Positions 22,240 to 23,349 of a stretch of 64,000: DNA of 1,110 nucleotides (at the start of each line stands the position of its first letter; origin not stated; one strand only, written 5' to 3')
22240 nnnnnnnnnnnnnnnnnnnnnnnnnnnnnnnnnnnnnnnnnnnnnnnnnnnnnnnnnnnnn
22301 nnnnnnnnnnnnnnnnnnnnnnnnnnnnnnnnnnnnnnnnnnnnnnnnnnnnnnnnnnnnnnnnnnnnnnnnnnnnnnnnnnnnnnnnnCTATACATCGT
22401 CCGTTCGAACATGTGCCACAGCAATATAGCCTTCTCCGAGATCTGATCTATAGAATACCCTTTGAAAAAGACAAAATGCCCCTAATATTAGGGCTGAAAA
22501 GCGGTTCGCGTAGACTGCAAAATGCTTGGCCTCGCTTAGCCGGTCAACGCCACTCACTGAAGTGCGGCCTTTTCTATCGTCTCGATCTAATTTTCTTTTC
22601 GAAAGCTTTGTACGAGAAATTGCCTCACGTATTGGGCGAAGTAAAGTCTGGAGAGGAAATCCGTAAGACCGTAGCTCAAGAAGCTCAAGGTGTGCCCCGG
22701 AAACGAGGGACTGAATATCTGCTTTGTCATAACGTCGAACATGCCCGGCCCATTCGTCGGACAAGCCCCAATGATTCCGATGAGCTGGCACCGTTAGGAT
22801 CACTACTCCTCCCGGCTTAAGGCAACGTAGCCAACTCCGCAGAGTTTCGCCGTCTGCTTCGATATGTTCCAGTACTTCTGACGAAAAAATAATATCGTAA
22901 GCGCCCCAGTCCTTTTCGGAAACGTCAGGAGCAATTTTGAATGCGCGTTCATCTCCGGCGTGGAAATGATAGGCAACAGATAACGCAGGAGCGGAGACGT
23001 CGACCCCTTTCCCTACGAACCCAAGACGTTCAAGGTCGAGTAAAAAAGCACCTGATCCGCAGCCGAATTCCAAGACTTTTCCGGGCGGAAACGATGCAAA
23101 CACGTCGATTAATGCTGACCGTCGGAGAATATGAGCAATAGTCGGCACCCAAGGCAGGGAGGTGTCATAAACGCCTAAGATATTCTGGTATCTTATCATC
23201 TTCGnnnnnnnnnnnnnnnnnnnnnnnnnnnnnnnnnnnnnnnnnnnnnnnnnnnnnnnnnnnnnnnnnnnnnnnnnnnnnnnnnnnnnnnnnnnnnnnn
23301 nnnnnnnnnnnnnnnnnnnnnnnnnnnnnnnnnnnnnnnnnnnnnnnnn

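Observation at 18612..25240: Compositionally atypical glycosylation island: GT-C (PMT_2/ArnT-like) + GT4 + two SAM methyltransferases + flippase-like protein + GtrB-like GT2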

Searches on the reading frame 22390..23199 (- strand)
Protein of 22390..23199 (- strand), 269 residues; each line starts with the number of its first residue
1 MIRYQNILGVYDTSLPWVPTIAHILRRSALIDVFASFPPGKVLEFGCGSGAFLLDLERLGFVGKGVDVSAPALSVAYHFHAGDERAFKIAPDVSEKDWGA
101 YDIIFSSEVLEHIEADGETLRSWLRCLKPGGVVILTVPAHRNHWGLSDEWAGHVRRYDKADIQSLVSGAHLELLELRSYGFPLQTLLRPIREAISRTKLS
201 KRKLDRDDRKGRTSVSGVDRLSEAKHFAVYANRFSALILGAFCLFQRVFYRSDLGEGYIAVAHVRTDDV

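Call 5: search_protein_families(library=pfam, proteins=[window:22390-23199:-], max_evalue=0.01)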
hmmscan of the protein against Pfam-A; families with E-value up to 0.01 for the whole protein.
window:22390-23199:- (269 aa): 6 families
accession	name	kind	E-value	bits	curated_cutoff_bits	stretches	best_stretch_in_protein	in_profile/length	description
PF13489.12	Methyltransf_23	-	1.6e-19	70.7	27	1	34-175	16-163/164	Methyltransferase domain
PF08241.18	Methyltransf_11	-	1.3e-12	48.6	21.2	1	43-135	1-95/95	Methyltransferase domain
PF08242.18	Methyltransf_12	-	6.4e-12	46.5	30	1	43-133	1-98/98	Methyltransferase domain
PF13847.12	Methyltransf_31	-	5.8e-10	39.5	27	1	41-139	6-113/145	Methyltransferase domain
PF13649.12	Methyltransf_25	-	1.5e-09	38.8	27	1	42-131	1-97/97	Methyltransferase domain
PF03848.20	TehB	-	0.0078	16.1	20.4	0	29-131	21-128/193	Tellurite resistance protein TehB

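Call 8: search_protein_families(library=ncbifam, proteins=[window:22390-23199:-], max_evalue=0.01)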
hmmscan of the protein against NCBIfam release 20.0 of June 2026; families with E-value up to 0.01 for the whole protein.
window:22390-23199:- (269 aa): 13 families
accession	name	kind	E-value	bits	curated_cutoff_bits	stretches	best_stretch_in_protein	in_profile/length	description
TIGR01983.1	UbiG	equivalog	2e-12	46.9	102.95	1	40-136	51-152/228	bifunctional 2-polyprenyl-6-hydroxyphenol methylase/3-demethylubiquinol 3-O-methyltransferase UbiG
TIGR02072.1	BioC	equivalog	3.8e-09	36.7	184.95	1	36-177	32-177/244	malonyl-ACP O-methyltransferase BioC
NF045667.1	MTase_DVU1556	equivalog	7e-08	32.2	155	1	37-136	21-120/213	DVU_1556 family methyltransferase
NF043040.1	corrin_prot_MT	hypoth_equivalog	1.9e-07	30.7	180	1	38-135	41-147/216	corrinoid protein-associated methyltransferase CpaM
TIGR04345.1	ovoA_Cterm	equivalog_domain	7.2e-06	25.7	170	0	98-156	132-191/242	putative 4-mercaptohistidine N1-methyltransferase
NF041820.1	daptide_MTase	equivalog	0.0001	21.9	175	1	39-74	37-72/243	daptide-type RiPP biosynthesis methyltransferase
NF008992.0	PRK12335.1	equivalog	0.00022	20.5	303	1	28-116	112-202/289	SAM-dependent methyltransferase TehB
TIGR02021.1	BchM-ChlM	equivalog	0.00099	18.6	158.9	1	41-116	57-134/218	magnesium protoporphyrin IX methyltransferase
NF007610.0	PRK10258.1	equivalog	0.0013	18.1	342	1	31-150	35-153/251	malonyl-ACP O-methyltransferase BioC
NF010703.0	PRK14103.1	equivalog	0.0015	18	320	1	38-139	29-128/256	trans-aconitate 2-methyltransferase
TIGR00477.1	tehB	equivalog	0.0022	17.4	219.5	1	28-132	63-171/238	tellurite resistance methyltransferase TehB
TIGR04074.1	bacter_Hen1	equivalog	0.0023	16.5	340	1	24-140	268-396/462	3' terminal RNA ribose 2'-O-methyltransferase Hen1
NF008405.0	PRK11207.1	equivalog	0.0036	16.8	218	1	28-131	20-128/198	tellurite resistance methyltransferase TehB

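Call 10: find_encoding_contigs(protein=window:22390-23199:-, flank=10000, max_places=10)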
Protein window:22390-23199:- (269 aa): no gene with exactly this product is on record in the collection.

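Call 81: search_solved_structures(query=window:22390-23199:-, max_evalue=0.01)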
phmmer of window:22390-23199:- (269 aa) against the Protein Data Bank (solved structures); distinct sequences matched with E-value up to 0.01: 27.
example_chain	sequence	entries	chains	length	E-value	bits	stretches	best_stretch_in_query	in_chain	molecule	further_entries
5wp5_A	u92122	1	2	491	2.7e-10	43.5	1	38-164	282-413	Phosphomethylethanolamine N-methyltransferase 2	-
5wp4_A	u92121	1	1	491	1.4e-07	34.6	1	37-164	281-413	Phosphoethanolamine N-methyltransferase 1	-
4kdc_A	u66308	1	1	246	3e-07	33.5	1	40-153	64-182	3-demethylubiquinone-9 3-methyltransferase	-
9icz_A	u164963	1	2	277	4.1e-07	33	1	4-140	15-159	S-adenosylmethionine (SAM)-dependent methyltransferase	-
4kdr_A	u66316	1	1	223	9.4e-07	31.8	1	40-136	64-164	3-demethylubiquinone-9 3-methyltransferase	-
5dpm_A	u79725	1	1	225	9.6e-07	31.8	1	40-136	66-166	Ubiquinone biosynthesis O-methyltransferase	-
4ine_A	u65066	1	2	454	1e-05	28.4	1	30-153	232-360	Protein PMT-2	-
4krh_A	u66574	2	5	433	1.4e-05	28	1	34-155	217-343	Phosphoethanolamine N-methyltransferase 2 | Phospholethanolamine N-methyltransferase 2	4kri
3mgg_A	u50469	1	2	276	1.9e-05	27.6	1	36-136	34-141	Methyltransferase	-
7pd7_A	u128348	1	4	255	6.5e-05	25.8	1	38-143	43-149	Methyltransferase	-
4nec_A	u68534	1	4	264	8.9e-05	25.4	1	37-133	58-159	Putative SAM-dependent methyltransferase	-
9w6x_A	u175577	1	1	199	0.00012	24.9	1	29-135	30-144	YtkW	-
5f8c_A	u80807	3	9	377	0.00016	24.6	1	41-135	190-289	Methyltransferase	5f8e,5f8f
4dq0_A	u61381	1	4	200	0.00044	23.1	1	28-136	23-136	Tellurite resistance protein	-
1ri1_A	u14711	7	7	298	0.00068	22.5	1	40-140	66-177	mRNA CAPPING ENZYME | mRNA cap guanine-N7 methyltransferase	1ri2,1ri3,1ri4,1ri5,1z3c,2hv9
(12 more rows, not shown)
